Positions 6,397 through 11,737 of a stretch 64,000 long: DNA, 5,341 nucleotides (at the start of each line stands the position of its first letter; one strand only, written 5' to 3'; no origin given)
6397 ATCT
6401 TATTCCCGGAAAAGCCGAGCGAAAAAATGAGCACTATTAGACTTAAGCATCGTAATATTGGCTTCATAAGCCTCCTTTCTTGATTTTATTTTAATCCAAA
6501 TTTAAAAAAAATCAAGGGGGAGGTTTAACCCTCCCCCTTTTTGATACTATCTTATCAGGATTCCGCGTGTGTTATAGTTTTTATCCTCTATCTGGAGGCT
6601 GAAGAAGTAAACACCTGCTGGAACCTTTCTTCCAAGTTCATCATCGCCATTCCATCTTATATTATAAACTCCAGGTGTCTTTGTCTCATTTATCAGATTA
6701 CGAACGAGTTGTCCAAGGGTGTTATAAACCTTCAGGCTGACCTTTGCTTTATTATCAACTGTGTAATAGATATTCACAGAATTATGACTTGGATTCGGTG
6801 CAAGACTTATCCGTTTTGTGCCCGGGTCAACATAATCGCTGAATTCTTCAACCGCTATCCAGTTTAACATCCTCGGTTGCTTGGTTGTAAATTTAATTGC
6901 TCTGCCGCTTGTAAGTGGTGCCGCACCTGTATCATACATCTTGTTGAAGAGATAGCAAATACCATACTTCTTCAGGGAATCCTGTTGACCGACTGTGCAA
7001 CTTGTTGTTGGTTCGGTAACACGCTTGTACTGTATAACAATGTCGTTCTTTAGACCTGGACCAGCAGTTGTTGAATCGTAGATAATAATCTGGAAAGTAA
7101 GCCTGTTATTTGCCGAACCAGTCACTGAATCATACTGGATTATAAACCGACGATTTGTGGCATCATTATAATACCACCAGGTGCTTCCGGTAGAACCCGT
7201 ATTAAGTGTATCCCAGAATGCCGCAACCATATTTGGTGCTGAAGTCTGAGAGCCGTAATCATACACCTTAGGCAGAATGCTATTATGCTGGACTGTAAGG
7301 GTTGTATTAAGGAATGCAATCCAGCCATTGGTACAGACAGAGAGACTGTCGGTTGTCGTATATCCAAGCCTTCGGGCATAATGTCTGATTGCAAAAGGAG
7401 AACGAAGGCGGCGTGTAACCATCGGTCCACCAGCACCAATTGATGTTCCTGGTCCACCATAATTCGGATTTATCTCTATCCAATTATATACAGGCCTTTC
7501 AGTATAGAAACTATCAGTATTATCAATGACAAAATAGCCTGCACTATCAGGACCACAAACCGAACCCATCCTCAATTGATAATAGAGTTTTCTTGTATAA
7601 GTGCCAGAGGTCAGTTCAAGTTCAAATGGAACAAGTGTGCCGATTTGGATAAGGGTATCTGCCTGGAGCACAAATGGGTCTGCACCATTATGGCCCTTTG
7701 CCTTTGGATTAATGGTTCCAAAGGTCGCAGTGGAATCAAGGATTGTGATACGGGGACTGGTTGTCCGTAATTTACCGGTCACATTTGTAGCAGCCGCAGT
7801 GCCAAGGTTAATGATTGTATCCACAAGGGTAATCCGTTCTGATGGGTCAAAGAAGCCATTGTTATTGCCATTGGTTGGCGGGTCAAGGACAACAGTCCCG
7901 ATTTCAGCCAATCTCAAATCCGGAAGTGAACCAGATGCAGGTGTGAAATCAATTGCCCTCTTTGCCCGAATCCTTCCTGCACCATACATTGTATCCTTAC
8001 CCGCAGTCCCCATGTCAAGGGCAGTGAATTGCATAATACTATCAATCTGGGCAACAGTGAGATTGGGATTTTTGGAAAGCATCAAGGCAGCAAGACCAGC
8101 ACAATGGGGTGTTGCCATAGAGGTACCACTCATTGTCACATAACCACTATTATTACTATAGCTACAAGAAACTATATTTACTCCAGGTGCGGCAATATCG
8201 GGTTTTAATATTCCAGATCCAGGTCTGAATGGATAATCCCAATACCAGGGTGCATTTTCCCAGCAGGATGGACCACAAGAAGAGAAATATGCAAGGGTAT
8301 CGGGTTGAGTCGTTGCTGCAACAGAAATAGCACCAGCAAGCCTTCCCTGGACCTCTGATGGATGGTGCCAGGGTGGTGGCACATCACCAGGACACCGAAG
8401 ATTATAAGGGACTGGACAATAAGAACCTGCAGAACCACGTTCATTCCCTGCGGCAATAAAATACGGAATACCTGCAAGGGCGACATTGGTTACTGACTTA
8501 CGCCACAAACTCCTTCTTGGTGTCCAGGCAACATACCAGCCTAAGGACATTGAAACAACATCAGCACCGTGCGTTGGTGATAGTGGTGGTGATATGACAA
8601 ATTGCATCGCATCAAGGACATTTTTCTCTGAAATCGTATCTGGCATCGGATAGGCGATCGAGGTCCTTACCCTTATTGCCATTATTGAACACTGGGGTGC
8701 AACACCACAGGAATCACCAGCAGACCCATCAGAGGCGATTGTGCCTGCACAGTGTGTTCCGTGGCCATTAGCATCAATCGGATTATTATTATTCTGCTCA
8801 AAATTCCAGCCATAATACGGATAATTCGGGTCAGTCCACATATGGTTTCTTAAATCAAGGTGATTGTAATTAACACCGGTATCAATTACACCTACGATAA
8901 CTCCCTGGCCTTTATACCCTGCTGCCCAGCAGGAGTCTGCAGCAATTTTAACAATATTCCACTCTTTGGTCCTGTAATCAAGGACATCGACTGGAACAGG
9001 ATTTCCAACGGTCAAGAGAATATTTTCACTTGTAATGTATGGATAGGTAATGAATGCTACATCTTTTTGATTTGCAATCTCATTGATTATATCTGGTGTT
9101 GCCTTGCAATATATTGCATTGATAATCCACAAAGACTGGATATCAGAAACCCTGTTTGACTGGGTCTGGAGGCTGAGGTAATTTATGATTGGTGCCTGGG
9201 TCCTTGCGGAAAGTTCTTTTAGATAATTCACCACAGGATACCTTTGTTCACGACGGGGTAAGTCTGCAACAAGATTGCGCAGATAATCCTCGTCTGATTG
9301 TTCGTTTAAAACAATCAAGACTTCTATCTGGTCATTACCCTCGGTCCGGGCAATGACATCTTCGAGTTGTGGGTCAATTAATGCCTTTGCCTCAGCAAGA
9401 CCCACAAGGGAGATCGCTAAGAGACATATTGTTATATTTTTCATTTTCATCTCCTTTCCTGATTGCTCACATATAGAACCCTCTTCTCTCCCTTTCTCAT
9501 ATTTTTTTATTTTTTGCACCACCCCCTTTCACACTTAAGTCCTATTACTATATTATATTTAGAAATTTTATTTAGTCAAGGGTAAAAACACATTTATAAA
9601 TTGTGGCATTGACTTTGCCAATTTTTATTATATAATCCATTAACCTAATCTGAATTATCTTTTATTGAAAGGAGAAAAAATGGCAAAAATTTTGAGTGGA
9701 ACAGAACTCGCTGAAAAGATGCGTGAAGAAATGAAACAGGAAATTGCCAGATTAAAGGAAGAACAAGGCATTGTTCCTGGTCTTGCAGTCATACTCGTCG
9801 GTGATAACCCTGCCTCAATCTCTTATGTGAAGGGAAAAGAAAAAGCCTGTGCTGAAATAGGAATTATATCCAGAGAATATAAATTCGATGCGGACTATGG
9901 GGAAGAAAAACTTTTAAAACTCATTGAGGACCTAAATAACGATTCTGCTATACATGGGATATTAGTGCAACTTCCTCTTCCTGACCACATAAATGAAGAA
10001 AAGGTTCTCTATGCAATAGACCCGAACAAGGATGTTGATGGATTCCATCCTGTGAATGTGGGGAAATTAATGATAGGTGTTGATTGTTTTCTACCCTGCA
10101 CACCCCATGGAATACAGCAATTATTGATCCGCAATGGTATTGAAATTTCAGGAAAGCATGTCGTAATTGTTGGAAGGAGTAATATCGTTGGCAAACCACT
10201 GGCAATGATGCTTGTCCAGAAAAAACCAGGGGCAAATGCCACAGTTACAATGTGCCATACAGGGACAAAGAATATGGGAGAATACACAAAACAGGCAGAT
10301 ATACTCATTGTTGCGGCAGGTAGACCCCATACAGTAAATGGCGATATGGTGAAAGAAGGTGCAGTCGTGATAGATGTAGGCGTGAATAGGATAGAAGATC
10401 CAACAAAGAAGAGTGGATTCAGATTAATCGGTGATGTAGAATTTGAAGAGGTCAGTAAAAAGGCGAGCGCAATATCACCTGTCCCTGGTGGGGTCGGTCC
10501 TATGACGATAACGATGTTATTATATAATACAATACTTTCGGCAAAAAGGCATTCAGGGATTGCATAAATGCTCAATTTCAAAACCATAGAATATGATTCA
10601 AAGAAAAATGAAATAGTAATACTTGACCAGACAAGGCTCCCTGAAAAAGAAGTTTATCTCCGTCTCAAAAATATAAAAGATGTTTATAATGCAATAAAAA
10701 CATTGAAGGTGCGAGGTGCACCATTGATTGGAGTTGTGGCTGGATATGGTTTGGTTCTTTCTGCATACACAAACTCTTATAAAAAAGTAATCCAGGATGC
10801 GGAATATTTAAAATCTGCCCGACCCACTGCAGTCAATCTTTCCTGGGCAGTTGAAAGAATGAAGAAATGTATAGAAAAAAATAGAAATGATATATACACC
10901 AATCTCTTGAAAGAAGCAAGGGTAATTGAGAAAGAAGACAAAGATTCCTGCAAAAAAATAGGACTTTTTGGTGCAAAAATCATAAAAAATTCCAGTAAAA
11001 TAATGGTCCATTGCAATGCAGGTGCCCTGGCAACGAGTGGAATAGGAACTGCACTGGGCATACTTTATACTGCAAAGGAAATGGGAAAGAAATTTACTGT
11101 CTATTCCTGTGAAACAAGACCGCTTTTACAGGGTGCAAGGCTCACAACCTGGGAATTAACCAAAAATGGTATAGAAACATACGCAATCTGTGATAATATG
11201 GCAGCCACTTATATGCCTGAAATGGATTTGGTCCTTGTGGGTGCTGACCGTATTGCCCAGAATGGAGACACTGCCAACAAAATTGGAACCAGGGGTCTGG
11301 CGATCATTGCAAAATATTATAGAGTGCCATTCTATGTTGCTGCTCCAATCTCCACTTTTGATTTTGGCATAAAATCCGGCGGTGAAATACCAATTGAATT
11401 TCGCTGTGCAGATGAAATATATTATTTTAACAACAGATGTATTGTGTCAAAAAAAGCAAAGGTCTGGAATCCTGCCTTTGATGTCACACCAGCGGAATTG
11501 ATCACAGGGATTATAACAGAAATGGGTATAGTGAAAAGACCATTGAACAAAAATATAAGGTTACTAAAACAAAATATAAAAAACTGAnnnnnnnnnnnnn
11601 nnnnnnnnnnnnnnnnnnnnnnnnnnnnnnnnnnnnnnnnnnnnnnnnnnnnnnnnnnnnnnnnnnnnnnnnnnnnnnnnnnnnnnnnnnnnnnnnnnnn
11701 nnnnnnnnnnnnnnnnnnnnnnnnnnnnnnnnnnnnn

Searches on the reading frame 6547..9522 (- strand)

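Call 49: search_protein_families(library=pfam, proteins=[window:6547-9522:-], max_evalue=0.00001)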
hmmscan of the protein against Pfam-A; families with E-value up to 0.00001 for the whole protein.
window:6547-9522:- (991 aa): 4 families
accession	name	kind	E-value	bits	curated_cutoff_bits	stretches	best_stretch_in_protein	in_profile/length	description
PF00082.27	Peptidase_S8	-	2.6e-51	175.1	21.8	1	205-516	1-288/288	Subtilase family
PF13860.13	FlgD_ig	-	2e-08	34.5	27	1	914-977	10-74/79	FlgD Ig-like domain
PF13585.12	CHU_C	-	9.3e-07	29.3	27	1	915-989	13-84/86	CHU_C Type IX secretion signal domain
PF18962.6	Por_Secre_tail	-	7.3e-06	26.6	27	0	909-983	3-69/75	Secretion system C-terminal sorting domain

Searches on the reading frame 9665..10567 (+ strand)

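Call 49: search_protein_families(library=pfam, proteins=[window:9665-10567:+], max_evalue=0.00001)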
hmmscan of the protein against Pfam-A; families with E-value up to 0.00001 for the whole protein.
window:9665-10567:+ (300 aa): 2 families
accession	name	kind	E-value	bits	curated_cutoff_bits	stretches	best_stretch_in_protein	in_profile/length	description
PF02882.25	THF_DHG_CYH_C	-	8.2e-69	230.4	27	1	128-296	1-159/160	Tetrahydrofolate dehydrogenase/cyclohydrolase, NAD(P)-binding domain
PF00763.28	THF_DHG_CYH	-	2e-44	150.9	32.8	1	10-125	1-115/115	Tetrahydrofolate dehydrogenase/cyclohydrolase, catalytic domain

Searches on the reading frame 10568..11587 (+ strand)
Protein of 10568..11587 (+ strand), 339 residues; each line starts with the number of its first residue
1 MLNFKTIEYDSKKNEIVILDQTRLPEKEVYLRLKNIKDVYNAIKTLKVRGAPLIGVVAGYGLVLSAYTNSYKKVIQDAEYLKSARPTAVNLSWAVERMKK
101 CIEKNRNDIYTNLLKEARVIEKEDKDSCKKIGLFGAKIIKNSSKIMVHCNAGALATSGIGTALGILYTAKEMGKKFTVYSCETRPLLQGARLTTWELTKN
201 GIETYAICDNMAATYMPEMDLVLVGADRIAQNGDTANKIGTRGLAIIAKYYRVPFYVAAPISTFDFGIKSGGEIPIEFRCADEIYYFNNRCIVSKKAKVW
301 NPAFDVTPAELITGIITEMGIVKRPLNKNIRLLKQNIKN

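Call 49: search_protein_families(library=pfam, proteins=[window:10568-11587:+], max_evalue=0.00001)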
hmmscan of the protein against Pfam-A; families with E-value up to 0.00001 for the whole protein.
window:10568-11587:+ (339 aa): 1 family
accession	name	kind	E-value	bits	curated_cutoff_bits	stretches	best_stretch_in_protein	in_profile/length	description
PF01008.23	IF-2B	-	9.6e-82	274.8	22.4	1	47-323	1-279/280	Initiation factor 2 subunit family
